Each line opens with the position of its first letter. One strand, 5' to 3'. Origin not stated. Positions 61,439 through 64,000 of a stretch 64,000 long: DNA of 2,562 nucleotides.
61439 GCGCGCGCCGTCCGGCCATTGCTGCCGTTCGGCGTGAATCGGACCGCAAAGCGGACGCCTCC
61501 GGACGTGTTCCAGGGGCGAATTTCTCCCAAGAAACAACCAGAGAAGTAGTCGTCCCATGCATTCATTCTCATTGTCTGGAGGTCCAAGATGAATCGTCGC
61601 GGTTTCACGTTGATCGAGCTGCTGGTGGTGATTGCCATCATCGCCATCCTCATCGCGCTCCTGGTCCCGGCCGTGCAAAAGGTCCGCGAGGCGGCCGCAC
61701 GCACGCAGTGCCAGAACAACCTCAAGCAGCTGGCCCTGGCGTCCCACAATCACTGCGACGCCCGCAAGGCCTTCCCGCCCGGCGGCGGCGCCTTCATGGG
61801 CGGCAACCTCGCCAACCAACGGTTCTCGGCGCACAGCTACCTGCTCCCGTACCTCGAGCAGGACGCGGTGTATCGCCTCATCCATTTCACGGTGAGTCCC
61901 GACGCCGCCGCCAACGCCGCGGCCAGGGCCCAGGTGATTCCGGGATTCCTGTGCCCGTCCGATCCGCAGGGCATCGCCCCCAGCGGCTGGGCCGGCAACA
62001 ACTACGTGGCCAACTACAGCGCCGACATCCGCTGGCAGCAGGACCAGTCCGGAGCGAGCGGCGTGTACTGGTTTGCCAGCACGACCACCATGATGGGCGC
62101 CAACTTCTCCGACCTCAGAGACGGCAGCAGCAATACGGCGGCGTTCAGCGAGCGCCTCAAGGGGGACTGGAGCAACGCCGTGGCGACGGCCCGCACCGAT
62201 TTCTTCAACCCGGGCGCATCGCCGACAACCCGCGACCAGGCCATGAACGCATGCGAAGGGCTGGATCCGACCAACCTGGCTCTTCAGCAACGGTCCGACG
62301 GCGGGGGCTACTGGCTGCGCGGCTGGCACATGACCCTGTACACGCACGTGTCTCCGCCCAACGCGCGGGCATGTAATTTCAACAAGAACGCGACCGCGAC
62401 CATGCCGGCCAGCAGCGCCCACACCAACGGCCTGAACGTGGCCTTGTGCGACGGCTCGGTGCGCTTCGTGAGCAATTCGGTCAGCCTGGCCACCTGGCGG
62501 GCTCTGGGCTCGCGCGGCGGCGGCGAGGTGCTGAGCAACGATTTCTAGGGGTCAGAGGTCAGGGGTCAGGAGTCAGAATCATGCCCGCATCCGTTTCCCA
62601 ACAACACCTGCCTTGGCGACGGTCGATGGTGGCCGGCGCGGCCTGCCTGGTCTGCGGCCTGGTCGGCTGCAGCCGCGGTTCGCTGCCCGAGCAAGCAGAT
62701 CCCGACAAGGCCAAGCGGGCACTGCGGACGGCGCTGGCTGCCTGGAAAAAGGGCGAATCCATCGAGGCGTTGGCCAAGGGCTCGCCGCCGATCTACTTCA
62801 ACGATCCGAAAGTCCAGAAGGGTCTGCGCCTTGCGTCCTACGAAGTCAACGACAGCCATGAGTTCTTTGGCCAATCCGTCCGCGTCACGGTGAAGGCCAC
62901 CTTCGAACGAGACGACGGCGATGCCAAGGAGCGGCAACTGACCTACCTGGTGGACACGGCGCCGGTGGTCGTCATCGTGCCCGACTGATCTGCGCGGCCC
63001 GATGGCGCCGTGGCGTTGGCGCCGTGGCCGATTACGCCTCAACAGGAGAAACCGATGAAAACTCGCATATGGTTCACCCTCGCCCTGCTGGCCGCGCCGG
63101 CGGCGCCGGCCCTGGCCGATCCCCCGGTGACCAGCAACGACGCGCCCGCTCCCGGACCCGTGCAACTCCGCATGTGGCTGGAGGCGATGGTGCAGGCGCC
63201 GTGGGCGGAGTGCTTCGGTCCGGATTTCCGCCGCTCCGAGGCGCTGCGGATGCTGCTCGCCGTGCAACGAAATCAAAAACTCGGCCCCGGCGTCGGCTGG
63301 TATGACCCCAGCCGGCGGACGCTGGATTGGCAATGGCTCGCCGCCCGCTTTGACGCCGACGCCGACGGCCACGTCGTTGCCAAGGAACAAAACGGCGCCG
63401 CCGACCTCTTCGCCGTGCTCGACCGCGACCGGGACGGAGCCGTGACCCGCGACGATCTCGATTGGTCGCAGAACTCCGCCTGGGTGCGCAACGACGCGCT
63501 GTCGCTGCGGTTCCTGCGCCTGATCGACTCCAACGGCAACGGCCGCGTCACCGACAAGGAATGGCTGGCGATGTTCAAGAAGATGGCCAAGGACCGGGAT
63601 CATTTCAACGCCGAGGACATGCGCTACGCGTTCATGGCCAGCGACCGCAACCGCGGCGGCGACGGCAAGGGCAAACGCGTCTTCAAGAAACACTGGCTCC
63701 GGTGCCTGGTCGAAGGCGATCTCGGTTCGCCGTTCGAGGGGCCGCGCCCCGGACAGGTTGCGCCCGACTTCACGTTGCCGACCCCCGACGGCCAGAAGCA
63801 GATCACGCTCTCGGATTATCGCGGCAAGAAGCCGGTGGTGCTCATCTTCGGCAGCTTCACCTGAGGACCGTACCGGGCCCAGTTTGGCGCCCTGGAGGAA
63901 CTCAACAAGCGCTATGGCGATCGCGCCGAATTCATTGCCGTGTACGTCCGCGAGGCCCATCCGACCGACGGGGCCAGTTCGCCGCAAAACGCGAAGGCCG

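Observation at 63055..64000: Candidate selenoprotein: EF-hand x3 fused to a redoxin/deiodinase-like thioredoxin fold with TGA (Sec) replacing the active-site Cys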

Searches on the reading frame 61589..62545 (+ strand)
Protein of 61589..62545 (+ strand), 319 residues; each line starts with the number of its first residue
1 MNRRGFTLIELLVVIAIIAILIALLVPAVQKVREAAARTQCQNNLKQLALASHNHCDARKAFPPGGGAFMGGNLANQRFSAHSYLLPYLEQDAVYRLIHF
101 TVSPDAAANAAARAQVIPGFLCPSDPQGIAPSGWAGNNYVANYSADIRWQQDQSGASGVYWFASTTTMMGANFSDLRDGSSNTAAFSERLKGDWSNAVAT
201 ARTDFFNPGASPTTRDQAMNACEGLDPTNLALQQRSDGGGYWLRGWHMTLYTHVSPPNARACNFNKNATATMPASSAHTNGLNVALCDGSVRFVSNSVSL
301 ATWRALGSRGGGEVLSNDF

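Call 31: find_encoding_contigs(protein=window:61589-62545:+, flank=10000, max_places=3)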
Protein window:61589-62545:+ (319 aa): no gene with exactly this product is on record in the collection.

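Call 60: search_protein_families(library=pfam, proteins=[window:61589-62545:+], max_evalue=0.1)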
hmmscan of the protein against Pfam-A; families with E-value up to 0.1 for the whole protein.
window:61589-62545:+ (319 aa): 4 families
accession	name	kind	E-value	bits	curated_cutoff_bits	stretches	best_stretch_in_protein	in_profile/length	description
PF07596.16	SBP_bac_10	-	5.5e-46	158.2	23.3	1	30-298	1-265/268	Protein of unknown function (DUF1559)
PF07963.17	N_methyl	-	7.9e-09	35.2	21.2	1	2-25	3-26/27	Prokaryotic N-terminal methylation motif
PF15312.11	JSRP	-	0.021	15.1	25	0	17-37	15-35/63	Junctional sarcoplasmic reticulum protein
PF11773.13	ComGE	-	0.09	13.1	25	0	8-45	2-39/82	Competence system putative prepilin ComGE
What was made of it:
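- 61589..62548 (+): Upstream DUF1559 protein with a prepilin-type N-methylation motif. It is part of a recurrent cassette. Pfam SBP_bac_10/DUF1559 (5.5e-46) plus N_methyl (call 60).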

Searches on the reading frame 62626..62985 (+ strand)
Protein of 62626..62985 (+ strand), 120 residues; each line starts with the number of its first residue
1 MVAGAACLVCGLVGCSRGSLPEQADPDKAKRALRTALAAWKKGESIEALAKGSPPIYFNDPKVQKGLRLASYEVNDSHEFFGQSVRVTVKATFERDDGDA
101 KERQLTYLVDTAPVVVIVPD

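Call 60: search_protein_families(library=pfam, proteins=[window:62626-62985:+], max_evalue=0.1)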
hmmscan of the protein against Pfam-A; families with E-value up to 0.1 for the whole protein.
seq(120 aa): 0 families
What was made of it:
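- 62626..62988 (+): Small putative lipoprotein (lipobox-like LVGC) between the DUF1559 gene and the selenoprotein gene. The start is uncertain: 62581 or 62626. No Pfam match (call 60).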

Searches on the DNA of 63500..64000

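Call 8: search_rna_families(source=window, start=63500, end=64000, threshold=evalue, max_evalue=10)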
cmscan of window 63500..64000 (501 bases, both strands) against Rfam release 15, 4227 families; matches with E-value up to 10: 0.
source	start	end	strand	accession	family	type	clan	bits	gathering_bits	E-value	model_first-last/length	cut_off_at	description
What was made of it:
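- No Rfam family matches it (call 8).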
